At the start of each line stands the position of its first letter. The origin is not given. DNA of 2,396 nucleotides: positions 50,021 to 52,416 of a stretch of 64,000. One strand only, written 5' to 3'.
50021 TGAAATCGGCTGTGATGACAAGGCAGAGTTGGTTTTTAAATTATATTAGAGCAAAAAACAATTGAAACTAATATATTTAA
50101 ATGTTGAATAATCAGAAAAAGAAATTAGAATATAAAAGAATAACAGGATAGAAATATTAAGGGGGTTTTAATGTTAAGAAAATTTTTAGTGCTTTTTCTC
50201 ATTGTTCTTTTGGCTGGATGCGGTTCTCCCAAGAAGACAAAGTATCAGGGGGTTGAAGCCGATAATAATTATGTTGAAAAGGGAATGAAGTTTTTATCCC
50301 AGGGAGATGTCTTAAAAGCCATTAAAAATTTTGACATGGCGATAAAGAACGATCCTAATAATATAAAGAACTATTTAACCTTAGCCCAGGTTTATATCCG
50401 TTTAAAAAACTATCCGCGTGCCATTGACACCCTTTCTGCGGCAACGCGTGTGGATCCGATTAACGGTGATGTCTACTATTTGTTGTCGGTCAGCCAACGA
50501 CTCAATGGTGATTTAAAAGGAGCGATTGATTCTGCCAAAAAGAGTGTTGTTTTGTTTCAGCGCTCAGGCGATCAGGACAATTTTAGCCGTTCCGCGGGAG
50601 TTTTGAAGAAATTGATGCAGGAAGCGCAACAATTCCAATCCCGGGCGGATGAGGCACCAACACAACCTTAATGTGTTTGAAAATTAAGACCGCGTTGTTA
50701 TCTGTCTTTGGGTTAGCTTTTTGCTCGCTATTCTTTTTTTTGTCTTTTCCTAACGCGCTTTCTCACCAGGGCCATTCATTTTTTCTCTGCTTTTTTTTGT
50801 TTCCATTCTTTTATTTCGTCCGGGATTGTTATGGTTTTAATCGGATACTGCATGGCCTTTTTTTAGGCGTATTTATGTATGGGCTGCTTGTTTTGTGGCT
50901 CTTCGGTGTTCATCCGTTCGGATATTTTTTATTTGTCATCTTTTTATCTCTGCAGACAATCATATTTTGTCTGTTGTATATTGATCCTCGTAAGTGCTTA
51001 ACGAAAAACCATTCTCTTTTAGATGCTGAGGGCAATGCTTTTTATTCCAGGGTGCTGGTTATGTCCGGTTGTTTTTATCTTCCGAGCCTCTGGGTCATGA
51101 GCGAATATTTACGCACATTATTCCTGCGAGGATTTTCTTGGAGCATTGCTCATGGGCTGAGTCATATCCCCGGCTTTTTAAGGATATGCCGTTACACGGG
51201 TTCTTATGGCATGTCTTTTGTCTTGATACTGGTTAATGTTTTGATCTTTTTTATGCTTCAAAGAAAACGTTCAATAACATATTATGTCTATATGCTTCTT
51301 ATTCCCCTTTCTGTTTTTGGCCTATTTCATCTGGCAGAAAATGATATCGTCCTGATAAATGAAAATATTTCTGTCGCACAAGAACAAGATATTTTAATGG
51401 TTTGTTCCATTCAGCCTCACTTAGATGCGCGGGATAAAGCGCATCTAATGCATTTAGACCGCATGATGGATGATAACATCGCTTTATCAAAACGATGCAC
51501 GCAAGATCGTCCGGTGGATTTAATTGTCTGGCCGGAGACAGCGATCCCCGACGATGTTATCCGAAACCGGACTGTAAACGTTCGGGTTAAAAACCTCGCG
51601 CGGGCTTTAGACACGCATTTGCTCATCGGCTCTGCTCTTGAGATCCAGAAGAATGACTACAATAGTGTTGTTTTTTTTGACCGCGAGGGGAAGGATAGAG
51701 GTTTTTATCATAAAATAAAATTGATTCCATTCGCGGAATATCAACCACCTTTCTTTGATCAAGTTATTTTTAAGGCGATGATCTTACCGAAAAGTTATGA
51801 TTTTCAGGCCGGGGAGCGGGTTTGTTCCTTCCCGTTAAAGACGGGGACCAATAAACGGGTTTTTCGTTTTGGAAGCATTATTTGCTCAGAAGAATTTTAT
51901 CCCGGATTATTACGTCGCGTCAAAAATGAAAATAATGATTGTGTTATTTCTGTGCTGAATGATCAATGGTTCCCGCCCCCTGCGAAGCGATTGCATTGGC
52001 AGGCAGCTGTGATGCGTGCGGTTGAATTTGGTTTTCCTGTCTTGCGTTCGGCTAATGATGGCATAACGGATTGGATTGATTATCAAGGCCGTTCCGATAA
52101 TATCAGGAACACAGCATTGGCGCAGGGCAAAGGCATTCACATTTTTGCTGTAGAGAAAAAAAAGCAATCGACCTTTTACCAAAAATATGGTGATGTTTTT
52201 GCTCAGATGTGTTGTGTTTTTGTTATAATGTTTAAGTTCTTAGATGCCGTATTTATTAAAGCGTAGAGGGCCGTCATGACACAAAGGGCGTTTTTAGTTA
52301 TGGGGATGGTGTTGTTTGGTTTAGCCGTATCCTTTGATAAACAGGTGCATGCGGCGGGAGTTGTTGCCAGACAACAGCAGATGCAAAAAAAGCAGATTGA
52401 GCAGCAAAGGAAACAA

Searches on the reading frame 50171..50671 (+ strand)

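Call 24: search_protein_families(library=pfam, proteins=[window:50171-50671:+], max_evalue=0.01)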
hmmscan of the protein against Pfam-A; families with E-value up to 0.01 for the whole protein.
window:50171-50671:+ (166 aa): 14 families
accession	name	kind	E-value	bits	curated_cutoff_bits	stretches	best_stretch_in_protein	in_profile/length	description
PF07719.23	TPR_2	-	2.4e-11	43.2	27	1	68-96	4-32/34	Tetratricopeptide repeat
PF13431.12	TPR_17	-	7.2e-10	38.8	24.4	1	54-85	2-33/34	Tetratricopeptide repeat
PF00515.34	TPR_1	-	8.6e-10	38.5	27.8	1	36-64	6-34/34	Tetratricopeptide repeat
PF13432.12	TPR_16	-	1.9e-09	38.2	32.7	1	69-126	1-58/65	Tetratricopeptide repeat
PF14559.12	TPR_19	-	3.4e-09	37.3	25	1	42-104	2-64/68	Tetratricopeptide repeat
PF13414.12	TPR_11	-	1.5e-08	34.6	26.8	1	41-77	4-40/42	TPR repeat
PF13181.12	TPR_8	-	9.6e-08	32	25.7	0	66-97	2-33/34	Tetratricopeptide repeat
PF23914.1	TPR_CcmH_CycH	-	2.2e-06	28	42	1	42-121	61-143/158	Cytochrome c-type biogenesis protein H TPR domain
PF13428.12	TPR_14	-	2.3e-06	28.2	23.5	1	68-105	4-41/44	Tetratricopeptide repeat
PF13174.12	TPR_6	-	4.3e-06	27.5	26.3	0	68-90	3-25/33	Tetratricopeptide repeat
PF12895.13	ANAPC3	-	7.6e-06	26.6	27.2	1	41-89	33-80/82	Anaphase-promoting complex, cyclosome, subunit 3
PF13424.12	TPR_12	-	0.00018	22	30.1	0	59-94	31-74/77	Tetratricopeptide repeat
PF25068.1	ARM_TT21_4th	-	0.00059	20.6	30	1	49-98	17-65/153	Tetratricopeptide repeat protein 21 forth ARM domain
PF13371.12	TPR_9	-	0.00086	19.7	35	1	42-102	6-66/73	Tetratricopeptide repeat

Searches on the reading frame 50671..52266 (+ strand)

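Call 24: search_protein_families(library=pfam, proteins=[window:50671-52266:+], max_evalue=0.01)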
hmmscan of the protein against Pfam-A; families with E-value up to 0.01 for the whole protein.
window:50671-52266:+ (531 aa): 2 families
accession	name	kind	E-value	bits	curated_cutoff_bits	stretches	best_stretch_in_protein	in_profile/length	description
PF00795.27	CN_hydrolase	-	1.8e-19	70.6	23.2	1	277-475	29-221/256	Carbon-nitrogen hydrolase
PF20154.4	LNT_N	-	8.6e-13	49.2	27.1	1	21-191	4-159/159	Apolipoprotein N-acyltransferase N-terminal domain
